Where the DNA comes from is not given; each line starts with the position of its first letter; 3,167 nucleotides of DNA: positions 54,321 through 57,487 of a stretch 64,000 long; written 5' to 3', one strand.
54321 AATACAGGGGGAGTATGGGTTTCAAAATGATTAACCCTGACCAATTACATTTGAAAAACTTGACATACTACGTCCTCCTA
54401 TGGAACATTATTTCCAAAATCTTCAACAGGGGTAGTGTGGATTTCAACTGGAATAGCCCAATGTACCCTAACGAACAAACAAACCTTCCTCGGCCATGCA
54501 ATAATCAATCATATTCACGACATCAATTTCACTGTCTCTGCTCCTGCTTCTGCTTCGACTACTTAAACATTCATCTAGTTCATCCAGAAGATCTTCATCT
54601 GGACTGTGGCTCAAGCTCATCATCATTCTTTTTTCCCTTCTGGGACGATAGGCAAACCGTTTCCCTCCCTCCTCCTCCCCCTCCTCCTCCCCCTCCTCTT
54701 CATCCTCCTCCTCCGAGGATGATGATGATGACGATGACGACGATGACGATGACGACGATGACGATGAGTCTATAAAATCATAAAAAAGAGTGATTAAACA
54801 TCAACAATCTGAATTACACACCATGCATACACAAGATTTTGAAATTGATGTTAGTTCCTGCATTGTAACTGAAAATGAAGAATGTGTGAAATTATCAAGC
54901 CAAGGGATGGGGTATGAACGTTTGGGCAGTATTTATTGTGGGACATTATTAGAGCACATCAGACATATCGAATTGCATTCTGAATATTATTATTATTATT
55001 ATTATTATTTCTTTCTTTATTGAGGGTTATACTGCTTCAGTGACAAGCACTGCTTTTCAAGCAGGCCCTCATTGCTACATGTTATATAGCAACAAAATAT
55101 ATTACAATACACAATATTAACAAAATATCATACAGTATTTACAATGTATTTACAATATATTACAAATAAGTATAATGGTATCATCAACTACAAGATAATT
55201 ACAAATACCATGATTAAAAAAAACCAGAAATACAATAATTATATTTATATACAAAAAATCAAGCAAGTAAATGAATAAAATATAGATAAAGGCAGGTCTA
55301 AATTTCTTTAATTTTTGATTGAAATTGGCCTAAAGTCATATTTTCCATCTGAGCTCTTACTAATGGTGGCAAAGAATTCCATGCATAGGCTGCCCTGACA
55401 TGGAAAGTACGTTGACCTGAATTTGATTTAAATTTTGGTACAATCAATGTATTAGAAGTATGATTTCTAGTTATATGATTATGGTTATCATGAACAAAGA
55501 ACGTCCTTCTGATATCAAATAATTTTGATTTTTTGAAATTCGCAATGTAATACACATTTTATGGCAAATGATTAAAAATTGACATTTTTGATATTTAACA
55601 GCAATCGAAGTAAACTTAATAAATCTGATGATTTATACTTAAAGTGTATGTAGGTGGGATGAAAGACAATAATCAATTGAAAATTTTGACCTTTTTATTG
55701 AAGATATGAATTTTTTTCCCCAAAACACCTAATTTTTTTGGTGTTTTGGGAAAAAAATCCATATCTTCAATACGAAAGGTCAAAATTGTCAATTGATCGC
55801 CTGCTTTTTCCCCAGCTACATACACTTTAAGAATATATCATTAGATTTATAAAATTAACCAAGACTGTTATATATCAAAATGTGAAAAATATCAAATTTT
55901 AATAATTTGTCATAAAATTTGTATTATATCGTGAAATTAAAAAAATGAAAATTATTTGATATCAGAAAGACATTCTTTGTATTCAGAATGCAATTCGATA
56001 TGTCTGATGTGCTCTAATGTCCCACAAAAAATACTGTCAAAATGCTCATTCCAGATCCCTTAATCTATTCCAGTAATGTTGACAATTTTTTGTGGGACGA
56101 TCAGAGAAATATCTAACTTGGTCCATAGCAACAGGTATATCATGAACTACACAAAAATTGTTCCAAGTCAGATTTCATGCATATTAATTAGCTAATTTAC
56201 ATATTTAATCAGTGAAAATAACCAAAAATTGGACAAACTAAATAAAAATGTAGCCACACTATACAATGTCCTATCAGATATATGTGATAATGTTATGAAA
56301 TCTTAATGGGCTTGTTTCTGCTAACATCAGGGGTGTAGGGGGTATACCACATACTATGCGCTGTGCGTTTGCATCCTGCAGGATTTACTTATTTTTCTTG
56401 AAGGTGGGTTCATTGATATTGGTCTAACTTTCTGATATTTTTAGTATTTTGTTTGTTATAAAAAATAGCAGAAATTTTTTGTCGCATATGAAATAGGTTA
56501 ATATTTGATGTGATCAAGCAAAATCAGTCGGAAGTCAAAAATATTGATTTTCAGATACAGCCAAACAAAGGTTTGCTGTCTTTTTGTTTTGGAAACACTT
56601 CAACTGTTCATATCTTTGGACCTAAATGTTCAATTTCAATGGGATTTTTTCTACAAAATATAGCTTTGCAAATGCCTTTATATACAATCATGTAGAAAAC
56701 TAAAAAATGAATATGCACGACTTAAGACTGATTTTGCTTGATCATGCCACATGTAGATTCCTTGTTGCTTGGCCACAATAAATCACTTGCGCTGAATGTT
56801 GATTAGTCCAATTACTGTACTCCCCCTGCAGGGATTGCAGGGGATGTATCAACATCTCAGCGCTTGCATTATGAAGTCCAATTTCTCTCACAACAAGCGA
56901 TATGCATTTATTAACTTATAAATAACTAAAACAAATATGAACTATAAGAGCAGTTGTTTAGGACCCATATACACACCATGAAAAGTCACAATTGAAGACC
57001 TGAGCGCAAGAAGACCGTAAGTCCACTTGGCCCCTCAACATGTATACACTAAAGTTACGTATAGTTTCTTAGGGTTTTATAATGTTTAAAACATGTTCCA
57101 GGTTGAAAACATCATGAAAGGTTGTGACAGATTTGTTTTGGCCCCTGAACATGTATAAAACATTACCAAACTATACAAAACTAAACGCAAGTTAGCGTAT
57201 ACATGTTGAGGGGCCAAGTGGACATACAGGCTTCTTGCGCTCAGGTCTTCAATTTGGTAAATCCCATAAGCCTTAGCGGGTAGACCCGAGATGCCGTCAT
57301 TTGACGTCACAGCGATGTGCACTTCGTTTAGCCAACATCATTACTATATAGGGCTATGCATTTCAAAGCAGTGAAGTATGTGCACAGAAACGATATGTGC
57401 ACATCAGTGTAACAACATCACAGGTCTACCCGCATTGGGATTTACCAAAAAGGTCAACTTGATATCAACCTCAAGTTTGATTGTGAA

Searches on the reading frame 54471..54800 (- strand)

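Call 50: search_protein_families(library=pfam, proteins=[window:54471-54800:-], max_evalue=1)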
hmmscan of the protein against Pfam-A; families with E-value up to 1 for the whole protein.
seq(110 aa): 2 families
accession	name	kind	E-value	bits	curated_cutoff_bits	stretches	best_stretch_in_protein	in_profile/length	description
PF10500.14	SR-25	-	0.00038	20.5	40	1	12-49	65-104/226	Nuclear RNA-splicing-associated protein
PF15773.10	DAAP1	-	0.021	14.3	27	1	4-48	358-402/505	Dynein axonemal-associated protein 1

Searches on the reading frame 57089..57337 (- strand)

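Call 50: search_protein_families(library=pfam, proteins=[window:57089-57337:-], max_evalue=1)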
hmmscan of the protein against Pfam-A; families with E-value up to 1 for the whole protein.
seq(83 aa): 1 family
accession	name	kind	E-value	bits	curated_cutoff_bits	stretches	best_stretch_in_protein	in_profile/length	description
PF03619.22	Solute_trans_a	-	0.0068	16.2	24.9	1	21-79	146-203/267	Organic solute transporter Ostalpha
